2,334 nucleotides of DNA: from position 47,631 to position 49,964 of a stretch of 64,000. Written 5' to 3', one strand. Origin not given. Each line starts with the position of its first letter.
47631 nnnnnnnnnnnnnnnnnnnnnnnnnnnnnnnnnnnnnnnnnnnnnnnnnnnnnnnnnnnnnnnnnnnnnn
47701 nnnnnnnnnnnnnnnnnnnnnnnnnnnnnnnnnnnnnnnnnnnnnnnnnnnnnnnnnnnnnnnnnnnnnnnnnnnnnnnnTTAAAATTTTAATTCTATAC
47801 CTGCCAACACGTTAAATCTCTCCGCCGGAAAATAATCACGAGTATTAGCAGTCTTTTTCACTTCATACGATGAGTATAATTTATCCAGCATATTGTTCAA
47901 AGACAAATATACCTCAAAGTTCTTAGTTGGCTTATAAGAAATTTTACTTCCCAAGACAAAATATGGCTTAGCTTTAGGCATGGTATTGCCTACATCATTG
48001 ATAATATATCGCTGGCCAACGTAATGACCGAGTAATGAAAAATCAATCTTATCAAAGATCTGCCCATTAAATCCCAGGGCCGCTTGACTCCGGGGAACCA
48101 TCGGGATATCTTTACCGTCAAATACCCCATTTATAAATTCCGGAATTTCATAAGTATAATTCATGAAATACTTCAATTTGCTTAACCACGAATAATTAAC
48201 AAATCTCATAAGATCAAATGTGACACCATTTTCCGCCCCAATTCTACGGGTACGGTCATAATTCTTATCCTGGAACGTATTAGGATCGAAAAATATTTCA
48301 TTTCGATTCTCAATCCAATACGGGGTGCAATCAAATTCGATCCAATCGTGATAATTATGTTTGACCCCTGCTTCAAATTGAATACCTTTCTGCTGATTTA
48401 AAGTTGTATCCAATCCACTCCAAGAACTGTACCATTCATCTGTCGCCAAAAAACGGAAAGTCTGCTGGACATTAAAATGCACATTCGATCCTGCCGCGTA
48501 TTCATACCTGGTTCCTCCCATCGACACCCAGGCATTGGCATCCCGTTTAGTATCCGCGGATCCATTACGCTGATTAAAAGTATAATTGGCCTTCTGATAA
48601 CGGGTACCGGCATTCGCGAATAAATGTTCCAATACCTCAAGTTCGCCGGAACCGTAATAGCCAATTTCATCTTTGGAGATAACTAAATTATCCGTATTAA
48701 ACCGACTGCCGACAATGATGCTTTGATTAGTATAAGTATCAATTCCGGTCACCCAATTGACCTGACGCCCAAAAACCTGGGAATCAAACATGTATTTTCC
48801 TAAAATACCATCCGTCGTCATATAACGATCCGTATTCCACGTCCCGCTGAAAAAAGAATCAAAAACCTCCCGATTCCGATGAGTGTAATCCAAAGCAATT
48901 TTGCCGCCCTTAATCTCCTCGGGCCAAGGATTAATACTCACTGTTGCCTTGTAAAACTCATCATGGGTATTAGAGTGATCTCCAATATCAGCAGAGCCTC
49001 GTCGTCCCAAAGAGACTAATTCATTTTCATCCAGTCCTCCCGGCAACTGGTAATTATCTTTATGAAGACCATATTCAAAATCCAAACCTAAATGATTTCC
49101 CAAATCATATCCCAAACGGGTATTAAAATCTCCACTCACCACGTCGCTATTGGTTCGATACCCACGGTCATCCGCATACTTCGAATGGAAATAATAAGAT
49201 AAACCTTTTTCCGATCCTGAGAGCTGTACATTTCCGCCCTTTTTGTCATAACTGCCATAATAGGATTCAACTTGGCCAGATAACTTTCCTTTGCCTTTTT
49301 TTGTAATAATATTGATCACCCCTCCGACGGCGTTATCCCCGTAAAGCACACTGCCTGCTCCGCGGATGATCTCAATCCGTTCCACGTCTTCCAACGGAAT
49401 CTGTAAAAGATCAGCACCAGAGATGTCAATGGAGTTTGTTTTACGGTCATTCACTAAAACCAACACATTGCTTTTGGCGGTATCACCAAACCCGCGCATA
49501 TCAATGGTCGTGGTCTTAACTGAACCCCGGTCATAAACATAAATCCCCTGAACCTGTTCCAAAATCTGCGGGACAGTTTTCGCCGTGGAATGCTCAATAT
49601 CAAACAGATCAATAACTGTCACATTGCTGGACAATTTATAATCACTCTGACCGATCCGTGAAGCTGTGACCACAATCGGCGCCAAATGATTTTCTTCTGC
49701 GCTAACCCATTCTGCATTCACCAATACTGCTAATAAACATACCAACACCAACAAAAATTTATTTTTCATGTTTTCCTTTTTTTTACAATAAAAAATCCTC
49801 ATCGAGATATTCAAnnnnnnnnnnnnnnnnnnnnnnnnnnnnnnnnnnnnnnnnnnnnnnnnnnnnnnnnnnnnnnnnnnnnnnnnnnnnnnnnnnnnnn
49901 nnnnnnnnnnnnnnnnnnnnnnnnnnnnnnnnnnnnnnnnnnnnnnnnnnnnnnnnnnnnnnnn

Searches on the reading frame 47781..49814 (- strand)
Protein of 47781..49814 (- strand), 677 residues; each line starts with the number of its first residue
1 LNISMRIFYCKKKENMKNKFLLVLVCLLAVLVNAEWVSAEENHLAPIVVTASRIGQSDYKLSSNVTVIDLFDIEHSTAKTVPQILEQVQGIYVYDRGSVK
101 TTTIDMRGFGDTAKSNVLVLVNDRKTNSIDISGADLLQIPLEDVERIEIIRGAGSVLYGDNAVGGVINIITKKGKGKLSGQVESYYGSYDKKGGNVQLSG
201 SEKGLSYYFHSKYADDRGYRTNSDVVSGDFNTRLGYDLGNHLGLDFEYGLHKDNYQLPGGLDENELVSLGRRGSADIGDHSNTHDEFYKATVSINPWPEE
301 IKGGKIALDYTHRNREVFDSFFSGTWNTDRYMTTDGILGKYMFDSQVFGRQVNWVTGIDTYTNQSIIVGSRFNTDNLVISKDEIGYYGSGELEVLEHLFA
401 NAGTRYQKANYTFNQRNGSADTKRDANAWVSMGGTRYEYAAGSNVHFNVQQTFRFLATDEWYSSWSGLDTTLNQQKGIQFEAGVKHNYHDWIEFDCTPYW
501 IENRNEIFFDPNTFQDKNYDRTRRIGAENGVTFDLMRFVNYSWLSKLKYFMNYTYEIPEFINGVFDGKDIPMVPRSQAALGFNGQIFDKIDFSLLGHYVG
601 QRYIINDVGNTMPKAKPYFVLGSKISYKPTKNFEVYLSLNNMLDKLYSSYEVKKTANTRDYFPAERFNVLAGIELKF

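Call 9: search_protein_families(library=pfam, proteins=[window:47781-49814:-])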
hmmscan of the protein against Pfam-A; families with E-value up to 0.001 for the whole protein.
window:47781-49814:- (677 aa): 2 families
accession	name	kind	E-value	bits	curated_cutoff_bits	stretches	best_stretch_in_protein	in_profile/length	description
PF00593.30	TonB_dep_Rec_b-barrel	-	3e-26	93.7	27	1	209-641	34-435/436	TonB dependent receptor-like, beta-barrel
PF07715.20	Plug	-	1.1e-21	77.7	23.9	1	60-166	4-107/107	TonB-dependent Receptor Plug Domain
